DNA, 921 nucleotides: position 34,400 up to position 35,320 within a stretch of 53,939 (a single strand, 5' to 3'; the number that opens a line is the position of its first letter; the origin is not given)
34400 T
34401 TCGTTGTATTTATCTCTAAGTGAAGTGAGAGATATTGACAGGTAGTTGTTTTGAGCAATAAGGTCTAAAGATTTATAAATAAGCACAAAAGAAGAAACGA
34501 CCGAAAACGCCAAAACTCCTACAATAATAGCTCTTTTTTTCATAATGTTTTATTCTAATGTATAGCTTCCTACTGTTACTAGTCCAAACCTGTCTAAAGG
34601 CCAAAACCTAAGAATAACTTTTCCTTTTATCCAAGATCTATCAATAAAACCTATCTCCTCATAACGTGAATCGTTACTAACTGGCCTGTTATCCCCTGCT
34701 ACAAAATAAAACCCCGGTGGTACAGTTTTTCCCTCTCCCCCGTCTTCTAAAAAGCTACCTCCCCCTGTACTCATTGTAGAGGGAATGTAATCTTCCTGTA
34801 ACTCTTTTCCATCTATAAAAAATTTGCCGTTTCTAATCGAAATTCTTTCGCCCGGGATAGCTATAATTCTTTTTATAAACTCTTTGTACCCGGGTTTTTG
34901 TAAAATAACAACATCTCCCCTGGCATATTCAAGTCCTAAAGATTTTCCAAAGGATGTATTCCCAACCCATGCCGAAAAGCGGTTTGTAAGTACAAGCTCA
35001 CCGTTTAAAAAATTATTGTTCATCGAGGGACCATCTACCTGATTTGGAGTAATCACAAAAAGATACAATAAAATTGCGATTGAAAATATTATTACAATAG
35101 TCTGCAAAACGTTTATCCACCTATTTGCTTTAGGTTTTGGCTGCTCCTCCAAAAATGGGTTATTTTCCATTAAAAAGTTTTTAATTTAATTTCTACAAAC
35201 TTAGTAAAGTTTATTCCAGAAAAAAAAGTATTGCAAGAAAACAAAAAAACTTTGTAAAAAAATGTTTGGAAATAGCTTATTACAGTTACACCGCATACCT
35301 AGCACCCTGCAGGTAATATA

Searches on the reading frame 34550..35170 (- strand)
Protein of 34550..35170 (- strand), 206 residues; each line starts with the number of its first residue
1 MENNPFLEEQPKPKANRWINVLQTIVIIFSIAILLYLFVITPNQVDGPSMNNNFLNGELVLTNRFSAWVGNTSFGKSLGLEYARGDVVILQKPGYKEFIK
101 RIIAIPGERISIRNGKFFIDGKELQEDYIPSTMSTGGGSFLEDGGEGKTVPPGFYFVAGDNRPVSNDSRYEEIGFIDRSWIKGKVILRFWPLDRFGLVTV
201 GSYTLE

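Call 69: search_protein_families(library=pfam, max_evalue=0.001, proteins=[window:34550-35170:-])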
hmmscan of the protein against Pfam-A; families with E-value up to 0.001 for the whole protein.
window:34550-35170:- (206 aa): 1 family
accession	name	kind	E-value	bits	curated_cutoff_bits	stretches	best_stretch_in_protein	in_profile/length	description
PF10502.14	Peptidase_S26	-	4.5e-37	128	22.9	1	18-190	1-168/168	Signal peptidase, peptidase S26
